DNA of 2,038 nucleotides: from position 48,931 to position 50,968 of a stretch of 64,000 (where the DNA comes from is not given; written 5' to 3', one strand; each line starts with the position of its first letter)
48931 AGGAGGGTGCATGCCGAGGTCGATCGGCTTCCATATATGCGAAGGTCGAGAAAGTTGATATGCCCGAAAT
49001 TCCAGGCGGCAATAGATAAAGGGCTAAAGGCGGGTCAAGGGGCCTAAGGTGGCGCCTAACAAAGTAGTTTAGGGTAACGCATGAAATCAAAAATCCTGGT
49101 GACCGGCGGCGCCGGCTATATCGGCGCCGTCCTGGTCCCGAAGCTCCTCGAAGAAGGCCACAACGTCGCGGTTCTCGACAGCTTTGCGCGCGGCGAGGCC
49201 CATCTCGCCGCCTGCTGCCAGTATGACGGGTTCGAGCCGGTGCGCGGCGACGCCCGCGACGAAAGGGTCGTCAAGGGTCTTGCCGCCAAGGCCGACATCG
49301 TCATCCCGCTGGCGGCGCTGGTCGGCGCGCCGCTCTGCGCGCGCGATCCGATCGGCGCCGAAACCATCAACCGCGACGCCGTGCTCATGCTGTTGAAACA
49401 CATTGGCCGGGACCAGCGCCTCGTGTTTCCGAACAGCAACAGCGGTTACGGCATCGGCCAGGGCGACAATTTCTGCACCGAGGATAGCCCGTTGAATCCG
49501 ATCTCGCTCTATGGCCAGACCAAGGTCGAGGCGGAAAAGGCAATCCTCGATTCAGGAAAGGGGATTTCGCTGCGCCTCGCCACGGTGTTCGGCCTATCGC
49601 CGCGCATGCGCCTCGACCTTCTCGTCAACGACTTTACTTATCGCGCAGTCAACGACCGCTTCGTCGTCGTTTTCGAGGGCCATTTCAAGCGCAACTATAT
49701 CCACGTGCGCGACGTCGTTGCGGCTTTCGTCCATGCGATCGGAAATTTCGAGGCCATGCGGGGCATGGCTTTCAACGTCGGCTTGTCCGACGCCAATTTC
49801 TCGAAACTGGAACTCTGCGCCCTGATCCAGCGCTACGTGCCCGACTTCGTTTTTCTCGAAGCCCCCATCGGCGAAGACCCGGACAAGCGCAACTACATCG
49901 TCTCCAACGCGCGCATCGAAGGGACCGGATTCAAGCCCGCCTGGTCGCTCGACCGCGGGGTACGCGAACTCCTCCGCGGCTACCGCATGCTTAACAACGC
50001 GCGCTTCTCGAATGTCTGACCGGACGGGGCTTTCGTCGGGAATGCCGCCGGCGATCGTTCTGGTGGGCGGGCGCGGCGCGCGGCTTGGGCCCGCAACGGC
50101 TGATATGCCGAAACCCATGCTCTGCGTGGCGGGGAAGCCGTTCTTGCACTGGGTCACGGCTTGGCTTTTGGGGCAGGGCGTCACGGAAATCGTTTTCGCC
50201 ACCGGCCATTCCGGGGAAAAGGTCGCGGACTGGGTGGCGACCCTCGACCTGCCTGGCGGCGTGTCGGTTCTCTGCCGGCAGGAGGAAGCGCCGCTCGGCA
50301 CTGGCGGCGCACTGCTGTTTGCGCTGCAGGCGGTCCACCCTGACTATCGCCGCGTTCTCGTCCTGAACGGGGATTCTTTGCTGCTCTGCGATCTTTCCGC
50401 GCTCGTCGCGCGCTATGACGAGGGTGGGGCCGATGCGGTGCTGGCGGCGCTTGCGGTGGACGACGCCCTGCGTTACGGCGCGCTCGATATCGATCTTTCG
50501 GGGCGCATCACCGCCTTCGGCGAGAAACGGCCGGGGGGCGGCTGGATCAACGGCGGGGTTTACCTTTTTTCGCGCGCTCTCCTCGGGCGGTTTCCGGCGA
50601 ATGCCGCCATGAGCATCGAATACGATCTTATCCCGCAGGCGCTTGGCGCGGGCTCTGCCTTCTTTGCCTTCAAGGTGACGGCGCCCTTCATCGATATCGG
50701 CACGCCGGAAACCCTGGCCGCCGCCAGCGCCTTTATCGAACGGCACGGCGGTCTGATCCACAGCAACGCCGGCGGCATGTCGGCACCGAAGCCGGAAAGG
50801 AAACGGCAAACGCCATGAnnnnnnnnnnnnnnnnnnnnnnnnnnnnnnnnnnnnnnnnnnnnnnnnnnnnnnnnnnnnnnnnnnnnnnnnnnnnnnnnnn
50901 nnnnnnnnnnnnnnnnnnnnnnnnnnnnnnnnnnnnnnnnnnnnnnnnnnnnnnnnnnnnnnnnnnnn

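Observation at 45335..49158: A ~3.7-kb lower-GC cassette bracketed by a duplicated epimerase 5' end that carries a palindrome-flanked micro-inversion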

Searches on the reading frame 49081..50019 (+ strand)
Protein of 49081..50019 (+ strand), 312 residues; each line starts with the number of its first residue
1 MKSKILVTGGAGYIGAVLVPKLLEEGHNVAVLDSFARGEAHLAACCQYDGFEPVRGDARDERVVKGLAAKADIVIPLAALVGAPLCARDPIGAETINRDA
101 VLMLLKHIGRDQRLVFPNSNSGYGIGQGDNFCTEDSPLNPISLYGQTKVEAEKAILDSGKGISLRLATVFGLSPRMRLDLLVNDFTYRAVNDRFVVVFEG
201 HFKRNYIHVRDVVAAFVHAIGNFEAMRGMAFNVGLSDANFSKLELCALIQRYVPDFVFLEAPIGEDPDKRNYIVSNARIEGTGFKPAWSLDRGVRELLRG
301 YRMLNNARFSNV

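Call 6: search_protein_families(library=pfam, proteins=[window:49081-50019:+], max_evalue=0.01)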
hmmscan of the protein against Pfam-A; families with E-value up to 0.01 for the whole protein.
window:49081-50019:+ (312 aa): 10 families
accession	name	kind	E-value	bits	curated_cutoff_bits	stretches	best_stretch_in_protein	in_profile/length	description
PF01370.27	Epimerase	-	5.3e-30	105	20.9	1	5-234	1-240/240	NAD dependent epimerase/dehydratase family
PF16363.11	GDP_Man_Dehyd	-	8.1e-16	58.8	27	1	6-222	1-239/332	GDP-mannose 4,6 dehydratase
PF04321.23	RmlD_sub_bind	-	2e-11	44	27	1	4-174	2-156/287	RmlD substrate binding domain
PF01073.25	3Beta_HSD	-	2.9e-08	33.5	22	1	6-81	1-77/280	3-beta hydroxysteroid dehydrogenase/isomerase family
PF05368.20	NmrA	-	4.5e-06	26.9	27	1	1-76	1-75/298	NmrA-like family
PF07993.18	NAD_binding_4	-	1.6e-05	24.6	20.1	0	7-30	1-24/258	Male sterility protein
PF13460.12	NAD_binding_10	-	4.8e-05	23.7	27.2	1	9-75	1-65/184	NAD(P)H-binding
PF02719.21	Polysacc_synt_2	-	0.00011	22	20.2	1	5-93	1-100/293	Polysaccharide biosynthesis protein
PF00106.31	adh_short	-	0.00031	20.7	26.6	1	5-71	3-71/195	short chain dehydrogenase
PF03435.24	Sacchrp_dh_NADP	-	0.0018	19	25.1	1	10-78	5-76/129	Saccharopine dehydrogenase NADP binding domain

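Call 11: find_related_loci(query=window:49081-50019:+, collection=genome_contigs, flank=10000)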
Query window:49081-50019:+ (312 aa) in genome_contigs; peptide patterns used: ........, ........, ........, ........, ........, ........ (x = any residue, [..] = any of these).
600 stretches matched a pattern (row limit reached: there are more); 583 encode a relative of the query (tblastn E <= 1e-3); the best 80 are kept; 80 distinct loci.
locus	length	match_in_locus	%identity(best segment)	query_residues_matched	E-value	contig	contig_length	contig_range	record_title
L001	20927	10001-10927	69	4-312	1e-152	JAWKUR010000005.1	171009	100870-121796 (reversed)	MAG: Hyphomonas sp. isolate AC1.123 AC1.123.fa-5, whole genome shotgun sequence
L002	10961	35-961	69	4-312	4e-152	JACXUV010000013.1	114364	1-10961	MAG: Rhodobacterales bacterium isolate DE15.006 scaffold_64, whole genome shotgun sequence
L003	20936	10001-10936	68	1-312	5e-149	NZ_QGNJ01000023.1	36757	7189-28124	Oleisolibacter albus strain NAU-10 Scaffold23, whole genome shotgun sequence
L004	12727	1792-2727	66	1-312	3e-148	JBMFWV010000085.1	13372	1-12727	MAG: Rhizomicrobium sp. isolate KM4364-27 NODE_85_length_13372_cov_5.154795, whole genome shotgun sequence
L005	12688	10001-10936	67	1-312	3e-147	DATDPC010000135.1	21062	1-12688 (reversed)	MAG TPA_asm: Dehalococcoidia bacterium isolate SMAG_U7910 k141_410813, whole genome shotgun sequence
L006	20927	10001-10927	67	4-312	4e-147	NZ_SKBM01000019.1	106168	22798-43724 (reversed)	Roseicella aquatilis strain NE82 NE82_contig19, whole genome shotgun sequence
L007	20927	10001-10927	66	4-312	5e-146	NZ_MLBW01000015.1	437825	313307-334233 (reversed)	Methylobacterium mesophilicum strain R14E Scaffold_15, whole genome shotgun sequence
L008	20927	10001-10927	66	4-312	4e-146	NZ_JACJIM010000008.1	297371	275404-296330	Methylobacterium fujisawaense strain DSM 5686 Ga0373204_08, whole genome shotgun sequence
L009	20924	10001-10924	67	4-312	1e-145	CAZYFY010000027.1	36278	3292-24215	MAG TPA_asm: uncultured Brevundimonas sp. isolate binchicken_co179_69 genome assembly, contig: NODE_2966_length_36278_co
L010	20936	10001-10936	68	1-312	2e-147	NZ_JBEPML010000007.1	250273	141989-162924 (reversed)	Aquamicrobium terrae strain DSM 27865 Ga0480225_07, whole genome shotgun sequence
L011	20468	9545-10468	69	4-312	5e-145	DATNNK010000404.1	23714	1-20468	MAG TPA_asm: Casimicrobiaceae bacterium isolate SMAG_U11503 k141_600021, whole genome shotgun sequence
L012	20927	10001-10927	67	4-312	1e-144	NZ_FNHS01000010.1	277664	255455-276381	Methylobacterium phyllostachyos strain BL47, whole genome shotgun sequence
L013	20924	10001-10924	67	4-312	5e-144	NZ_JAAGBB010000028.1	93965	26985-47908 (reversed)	Plastoroseomonas hellenica strain LMG 31523 contig00028, whole genome shotgun sequence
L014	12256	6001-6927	65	4-312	1e-143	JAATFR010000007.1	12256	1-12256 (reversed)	MAG: Hyphomicrobiales bacterium isolate bin_243 k141_9156310, whole genome shotgun sequence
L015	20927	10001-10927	65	4-312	4e-143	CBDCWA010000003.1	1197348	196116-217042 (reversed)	MAG: Hyphomicrobiaceae bacterium isolate 37700a33-9fac-4853-aa28-988843778b14 genome assembly, contig: contig_3, whole g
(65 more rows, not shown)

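Call 12: find_encoding_contigs(protein=window:49081-50019:+, flank=10000, max_places=10)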
Protein window:49081-50019:+ (312 aa): 2 contigs read that carry it; 2 places shown.
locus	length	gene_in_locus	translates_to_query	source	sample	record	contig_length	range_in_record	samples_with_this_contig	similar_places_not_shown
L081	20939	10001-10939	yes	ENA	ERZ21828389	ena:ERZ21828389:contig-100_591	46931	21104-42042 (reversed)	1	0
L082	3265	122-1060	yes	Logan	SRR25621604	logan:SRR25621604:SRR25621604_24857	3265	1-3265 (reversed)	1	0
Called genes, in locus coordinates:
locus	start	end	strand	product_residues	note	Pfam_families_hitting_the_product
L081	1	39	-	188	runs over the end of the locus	PF22461:SLBB_2 (faint), PF02563:Poly_export, PF10531:SLBB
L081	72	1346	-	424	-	PF10082:BBP2_2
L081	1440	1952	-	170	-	-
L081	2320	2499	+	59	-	-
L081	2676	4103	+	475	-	PF13727:CoA_binding_3, PF02397:Bac_transf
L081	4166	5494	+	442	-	-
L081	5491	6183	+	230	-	PF13489:Methyltransf_23, PF13847:Methyltransf_31 (faint), PF08241:Methyltransf_11, PF08242:Methyltransf_12 (weak), PF13649:Methyltransf_25 (weak), PF01209:Ubie_methyltran (weak)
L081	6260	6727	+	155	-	-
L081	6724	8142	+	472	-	-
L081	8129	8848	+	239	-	-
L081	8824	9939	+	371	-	-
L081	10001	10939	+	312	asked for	PF01073:3Beta_HSD (faint), PF01370:Epimerase, PF04321:RmlD_sub_bind, PF05368:NmrA (weak), PF07993:NAD_binding_4 (faint), PF16363:GDP_Man_Dehyd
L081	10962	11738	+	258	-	PF00483:NTP_transferase, PF12804:NTP_transf_3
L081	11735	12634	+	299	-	PF01370:Epimerase, PF04321:RmlD_sub_bind, PF16363:GDP_Man_Dehyd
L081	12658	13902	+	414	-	PF08421:Methyltransf_13, PF13489:Methyltransf_23, PF08484:Methyltransf_14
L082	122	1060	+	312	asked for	PF01073:3Beta_HSD (faint), PF01370:Epimerase, PF04321:RmlD_sub_bind, PF05368:NmrA (weak), PF07993:NAD_binding_4 (faint), PF16363:GDP_Man_Dehyd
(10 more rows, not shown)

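Call 16: search_protein_families(library=ncbifam, proteins=[window:49081-50019:+], max_evalue=0.01)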
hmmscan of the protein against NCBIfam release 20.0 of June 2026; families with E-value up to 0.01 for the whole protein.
window:49081-50019:+ (312 aa): 34 families (the best 25 are shown)
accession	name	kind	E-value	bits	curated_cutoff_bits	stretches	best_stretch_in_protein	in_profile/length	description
TIGR01179.1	galE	equivalog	1.4e-24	86.5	262.3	1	4-160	1-161/332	UDP-glucose 4-epimerase GalE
TIGR01181.1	dTDP_gluc_dehyt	equivalog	1.9e-15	56.7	365.1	1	4-302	1-312/321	dTDP-glucose 4,6-dehydratase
NF008872.0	PRK11908.1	equivalog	3.1e-12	46.2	294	1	3-254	2-272/349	bifunctional UDP-4-keto-pentose/UDP-xylose synthase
TIGR02197.1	heptose_epim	equivalog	4.4e-12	45.8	274.6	1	5-242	1-251/316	ADP-glyceromanno-heptose 6-epimerase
TIGR04180.1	EDH_00030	hypoth_equivalog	9e-12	44.7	475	1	5-251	1-254/297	NAD-dependent 4,6-dehydratase LegB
NF042422.1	oxyalk_red_OleD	equivalog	2.8e-11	43.3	580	1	4-223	2-218/329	2-alkyl-3-oxoalkanoate reductase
NF007956.0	PRK10675.1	subfamily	4.1e-11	42.6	394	1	4-157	2-162/338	UDP-glucose 4-epimerase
NF043036.1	ErythonDh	equivalog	7.1e-11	41.9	325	1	4-168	2-178/321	D-erythronate dehydrogenase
TIGR03466.1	HpnA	hypoth_equivalog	7e-09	35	367.65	1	4-158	2-155/327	hopanoid-associated sugar epimerase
TIGR01214.1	rmlD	equivalog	7.9e-09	35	224.05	1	4-174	1-155/285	dTDP-4-dehydrorhamnose reductase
NF011728.1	PRK15181.1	equivalog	7.5e-08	31.7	760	1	4-249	17-278/348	Vi polysaccharide biosynthesis UDP-N-acetylglucosaminuronic acid C-4 epimerase TviC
NF005998.1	PRK08125.1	equivalog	9.6e-08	30.9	777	1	2-138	315-451/649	bifunctional UDP-4-amino-4-deoxy-L-arabinose formyltransferase/UDP-glucuronic acid oxidase ArnA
TIGR03589.1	PseB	equivalog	3e-06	26.4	407.75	1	3-93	5-97/324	UDP-N-acetylglucosamine 4,6-dehydratase (inverting)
NF042423.1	oxyalk_red_Shew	equivalog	4.4e-06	26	580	1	3-160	9-161/331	2-alkyl-3-oxoalkanoate reductase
NF058621.1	DiazavRedAvaA7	equivalog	7.9e-06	25.7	400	1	4-221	2-220/304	3-diazoavenalumate denitrifying reductase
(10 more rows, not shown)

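Call 49: find_homologous_proteins(query=window:49081-50019:+, max_evalue=1e-100)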
Query window:49081-50019:+ (312 aa): 7833 proteins with E <= 1e-100 among 8000 candidates; the best 120 are listed.
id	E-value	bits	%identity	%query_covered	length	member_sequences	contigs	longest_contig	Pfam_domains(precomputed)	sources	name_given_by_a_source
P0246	6.4e-206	701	100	100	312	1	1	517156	PF04321.24,PF16363.12,PF05368.20,PF01073.26,PF07993.19,PF01370.28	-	-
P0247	2.0e-204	696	99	100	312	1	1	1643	PF04321.24,PF16363.12,PF05368.20,PF01073.26,PF07993.19,PF01370.28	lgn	-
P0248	1.0e-163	562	77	100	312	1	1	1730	PF04321.24,PF16363.12,PF02719.22,PF05368.20,PF01073.26,PF13460.13,PF01370.28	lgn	-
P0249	5.8e-163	560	77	100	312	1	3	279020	PF04321.24,PF16363.12,PF05368.20,PF01073.26,PF13460.13,PF01370.28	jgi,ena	jgi:nucleoside-diphosphate-sugar epimerase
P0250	3.2e-156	538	76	100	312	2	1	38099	PF04321.24,PF16363.12,PF01073.26,PF01370.28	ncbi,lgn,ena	-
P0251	1.2e-154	532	73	100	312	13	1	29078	PF04321.24,PF16363.12,PF02719.22,PF05368.20,PF01073.26,PF13460.13,PF01370.28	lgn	-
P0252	7.4e-153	527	72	100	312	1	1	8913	PF04321.24,PF16363.12,PF01370.28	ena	-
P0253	1.7e-152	525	72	99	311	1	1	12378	PF04321.24,PF16363.12,PF01073.26,PF07993.19,PF01370.28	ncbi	ncbi:MAG: NAD(P)-dependent oxidoreductase [Alphaproteobacteria bacterium]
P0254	1.8e-151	522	70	100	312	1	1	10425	PF04321.24,PF16363.12,PF02719.22,PF01073.26,PF01370.28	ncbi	-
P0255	3.0e-151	521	71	100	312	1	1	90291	PF04321.24,PF16363.12,PF02719.22,PF01073.26,PF13460.13,PF00106.32,PF01370.28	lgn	-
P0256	3.5e-151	521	71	100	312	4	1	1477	PF04321.24,PF16363.12,PF01073.26,PF01370.28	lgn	-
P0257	3.7e-151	521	72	99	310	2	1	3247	PF04321.24,PF16363.12,PF05368.20,PF01073.26,PF01370.28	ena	-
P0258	2.0e-150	519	72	100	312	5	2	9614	PF04321.24,PF16363.12,PF01073.26,PF01370.28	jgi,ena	-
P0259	4.6e-150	517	71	100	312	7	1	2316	PF04321.24,PF16363.12,PF01073.26,PF01370.28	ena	-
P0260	2.3e-149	515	70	100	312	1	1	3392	PF04321.24,PF16363.12,PF02719.22,PF01073.26,PF01370.28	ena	-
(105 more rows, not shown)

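Call 50: find_encoding_contigs(protein=P0249, flank=9000, max_places=3)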
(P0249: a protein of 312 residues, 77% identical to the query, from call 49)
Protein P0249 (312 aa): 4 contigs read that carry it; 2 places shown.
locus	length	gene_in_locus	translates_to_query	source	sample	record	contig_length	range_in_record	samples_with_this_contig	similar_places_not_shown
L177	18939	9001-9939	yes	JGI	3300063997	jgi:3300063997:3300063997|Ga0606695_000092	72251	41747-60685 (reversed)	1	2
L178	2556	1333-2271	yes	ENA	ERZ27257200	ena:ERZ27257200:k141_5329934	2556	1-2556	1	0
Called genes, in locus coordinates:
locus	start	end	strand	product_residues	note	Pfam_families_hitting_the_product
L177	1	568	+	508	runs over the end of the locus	PF01979:Amidohydro_1, PF07969:Amidohydro_3 (weak)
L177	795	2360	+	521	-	PF00501:AMP-binding, PF13193:AMP-binding_C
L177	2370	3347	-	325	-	PF08240:ADH_N, PF00107:ADH_zinc_N, PF13602:ADH_zinc_N_2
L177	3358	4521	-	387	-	PF01546:Peptidase_M20, PF07687:M20_dimer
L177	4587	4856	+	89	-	-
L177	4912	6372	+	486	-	PF13727:CoA_binding_3, PF02397:Bac_transf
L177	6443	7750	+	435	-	-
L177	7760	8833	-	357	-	PF05050:Methyltransf_21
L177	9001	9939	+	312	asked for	PF01073:3Beta_HSD, PF01370:Epimerase, PF04321:RmlD_sub_bind, PF05368:NmrA (faint), PF13460:NAD_binding_10 (weak), PF16363:GDP_Man_Dehyd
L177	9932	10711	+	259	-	PF00483:NTP_transferase, PF12804:NTP_transf_3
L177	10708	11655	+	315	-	PF01073:3Beta_HSD (faint), PF01370:Epimerase, PF04321:RmlD_sub_bind, PF16363:GDP_Man_Dehyd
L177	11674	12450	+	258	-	PF01370:Epimerase (weak)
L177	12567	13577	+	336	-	PF00288:GHMP_kinases_N, PF08544:GHMP_kinases_C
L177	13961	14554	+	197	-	PF05050:Methyltransf_21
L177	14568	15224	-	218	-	PF13489:Methyltransf_23, PF08241:Methyltransf_11 (weak), PF08242:Methyltransf_12 (weak)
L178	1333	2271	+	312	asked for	PF01073:3Beta_HSD, PF01370:Epimerase, PF04321:RmlD_sub_bind, PF05368:NmrA (faint), PF13460:NAD_binding_10 (weak), PF16363:GDP_Man_Dehyd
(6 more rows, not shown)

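Call 51: find_encoding_contigs(protein=P0250, flank=9000, max_places=3)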
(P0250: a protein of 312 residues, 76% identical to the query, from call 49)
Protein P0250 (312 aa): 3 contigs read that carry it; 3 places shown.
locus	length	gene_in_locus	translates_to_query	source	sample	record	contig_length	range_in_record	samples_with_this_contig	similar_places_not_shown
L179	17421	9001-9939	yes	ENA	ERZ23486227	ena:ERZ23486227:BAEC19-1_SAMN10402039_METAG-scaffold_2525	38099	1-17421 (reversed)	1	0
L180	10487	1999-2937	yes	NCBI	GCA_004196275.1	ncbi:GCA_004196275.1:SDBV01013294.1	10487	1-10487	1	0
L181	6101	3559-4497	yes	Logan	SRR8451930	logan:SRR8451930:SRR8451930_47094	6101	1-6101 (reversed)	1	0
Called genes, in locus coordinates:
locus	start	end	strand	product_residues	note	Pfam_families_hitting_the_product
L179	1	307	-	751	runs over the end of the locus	PF02706:Wzz, PF13807:GNVR, PF01656:CbiA, PF10609:ParA (weak), PF13614:AAA_31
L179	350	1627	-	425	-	PF10082:BBP2_2, PF13505:OMP_b-brl (faint), PF04338:DUF481 (weak)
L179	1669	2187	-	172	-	-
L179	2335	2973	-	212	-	PF02563:Poly_export, PF22461:SLBB_2 (faint), PF10531:SLBB (weak)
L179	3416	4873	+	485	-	PF13727:CoA_binding_3, PF02397:Bac_transf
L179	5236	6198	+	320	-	PF01073:3Beta_HSD, PF01370:Epimerase, PF13460:NAD_binding_10 (weak), PF16363:GDP_Man_Dehyd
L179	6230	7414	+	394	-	PF13439:Glyco_transf_4, PF13579:Glyco_trans_4_4, PF00534:Glycos_transf_1, PF13692:Glyco_trans_1_4 (weak)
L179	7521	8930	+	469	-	-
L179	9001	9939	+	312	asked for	PF01073:3Beta_HSD, PF01370:Epimerase, PF04321:RmlD_sub_bind, PF16363:GDP_Man_Dehyd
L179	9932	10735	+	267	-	PF00483:NTP_transferase, PF12804:NTP_transf_3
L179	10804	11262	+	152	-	PF01370:Epimerase (weak), PF08484:Methyltransf_14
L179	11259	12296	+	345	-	PF00288:GHMP_kinases_N, PF08544:GHMP_kinases_C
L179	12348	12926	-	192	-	PF13580:SIS_2, PF01380:SIS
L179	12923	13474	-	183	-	PF00702:Hydrolase, PF08645:PNK3P (weak), PF13419:HAD_2, PF13242:Hydrolase_like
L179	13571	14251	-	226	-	PF13489:Methyltransf_23, PF08241:Methyltransf_11 (weak)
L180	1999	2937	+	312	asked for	PF01073:3Beta_HSD, PF01370:Epimerase, PF04321:RmlD_sub_bind, PF16363:GDP_Man_Dehyd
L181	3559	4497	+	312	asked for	PF01073:3Beta_HSD, PF01370:Epimerase, PF04321:RmlD_sub_bind, PF16363:GDP_Man_Dehyd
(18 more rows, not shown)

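Call 52: find_encoding_contigs(protein=P0247, flank=5000, max_places=3)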
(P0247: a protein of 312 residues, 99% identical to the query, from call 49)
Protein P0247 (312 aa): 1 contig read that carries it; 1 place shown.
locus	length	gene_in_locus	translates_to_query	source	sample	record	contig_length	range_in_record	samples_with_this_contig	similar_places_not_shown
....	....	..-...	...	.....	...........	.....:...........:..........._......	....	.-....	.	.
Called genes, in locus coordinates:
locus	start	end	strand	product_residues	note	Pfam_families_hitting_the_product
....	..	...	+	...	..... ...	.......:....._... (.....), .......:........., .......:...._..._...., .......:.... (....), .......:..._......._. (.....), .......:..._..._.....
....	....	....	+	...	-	?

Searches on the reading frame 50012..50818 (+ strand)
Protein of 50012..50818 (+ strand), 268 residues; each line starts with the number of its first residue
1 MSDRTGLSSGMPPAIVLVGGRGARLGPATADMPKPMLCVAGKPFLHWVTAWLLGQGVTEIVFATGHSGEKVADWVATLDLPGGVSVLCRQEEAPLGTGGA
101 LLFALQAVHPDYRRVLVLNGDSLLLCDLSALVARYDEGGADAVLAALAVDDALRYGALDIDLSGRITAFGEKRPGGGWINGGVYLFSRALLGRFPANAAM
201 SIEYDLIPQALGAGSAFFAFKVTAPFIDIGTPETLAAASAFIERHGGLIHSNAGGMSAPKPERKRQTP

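Call 6: search_protein_families(library=pfam, proteins=[window:50012-50818:+], max_evalue=0.01)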
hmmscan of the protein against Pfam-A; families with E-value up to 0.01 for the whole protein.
window:50012-50818:+ (268 aa): 3 families
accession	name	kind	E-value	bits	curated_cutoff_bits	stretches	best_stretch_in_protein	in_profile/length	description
PF00483.29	NTP_transferase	-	9.4e-27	94.6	21.2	1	14-243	2-243/245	Nucleotidyl transferase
PF12804.13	NTP_transf_3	-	4.6e-13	50.1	27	1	14-146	1-122/160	MobA-like NTP transferase domain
PF01128.25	IspD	-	0.0011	19.3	27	1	14-156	3-137/221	2-C-methyl-D-erythritol 4-phosphate cytidylyltransferase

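Call 16: search_protein_families(library=ncbifam, proteins=[window:50012-50818:+], max_evalue=0.01)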
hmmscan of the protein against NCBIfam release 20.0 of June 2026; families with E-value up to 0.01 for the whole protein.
window:50012-50818:+ (268 aa): 35 families (the best 25 are shown)
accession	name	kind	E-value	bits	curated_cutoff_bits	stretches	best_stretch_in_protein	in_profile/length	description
NF052502.1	man1P_GTase_Rv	exception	4.5e-43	147.5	440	1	14-243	3-231/352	mannose-1-phosphate guanylyltransferase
NF049965.1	GlMnHpPGnyltfHddC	equivalog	1.7e-31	109.6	300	1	14-234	3-213/221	D-glycero-D-manno-heptose 1-phosphate guanosyltransferase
TIGR03992.1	Arch_glmU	subfamily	1.3e-25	90.1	292.1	1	14-239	3-225/393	bifunctional sugar-1-phosphate nucleotidylyltransferase/acetyltransferase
NF041313.1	UDPGP_AglF_Halo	equivalog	5.3e-21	75.1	400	1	14-236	3-228/234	UTP--glucose-1-phosphate uridylyltransferase AglF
NF045761.1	NAMPUrTaseMurU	equivalog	7e-18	65.3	250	1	14-239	3-224/226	N-acetylmuramate alpha-1-phosphate uridylyltransferase MurU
TIGR02623.1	G1P_cyt_trans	equivalog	2.1e-15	56.9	300.25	2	14-77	3-66/255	glucose-1-phosphate cytidylyltransferase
NF010935.0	PRK14355.1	equivalog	5.2e-15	55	718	1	14-174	6-160/459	bifunctional UDP-N-acetylglucosamine diphosphorylase/glucosamine-1-phosphate N-acetyltransferase GlmU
TIGR01208.1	rmlA_long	equivalog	8.5e-15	54.5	320.25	1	14-241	2-233/353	glucose-1-phosphate thymidylyltransferase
NF010938.0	PRK14358.1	equivalog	5.7e-14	51.5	500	1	15-204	11-201/481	bifunctional N-acetylglucosamine-1-phosphate uridyltransferase/glucosamine-1-phosphate acetyltransferase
TIGR02091.1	glgC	equivalog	3.5e-13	49.4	424.9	1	14-234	3-251/364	glucose-1-phosphate adenylyltransferase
NF002772.0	PRK02862.1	equivalog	3.9e-12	45.6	537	1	110-173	114-179/429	glucose-1-phosphate adenylyltransferase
NF003670.0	PRK05293.1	equivalog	5e-12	45.4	470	1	106-238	114-254/382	glucose-1-phosphate adenylyltransferase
TIGR01207.1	rmlA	equivalog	6.8e-12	45.1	360.65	1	15-191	3-180/286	glucose-1-phosphate thymidylyltransferase RfbA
TIGR01173.1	glmU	equivalog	8.3e-12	44.7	366.85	1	14-173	3-153/452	bifunctional UDP-N-acetylglucosamine diphosphorylase/glucosamine-1-phosphate N-acetyltransferase GlmU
NF010933.0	PRK14353.1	equivalog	1.7e-11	43.5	505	1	14-170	8-157/453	bifunctional UDP-N-acetylglucosamine diphosphorylase/glucosamine-1-phosphate N-acetyltransferase GlmU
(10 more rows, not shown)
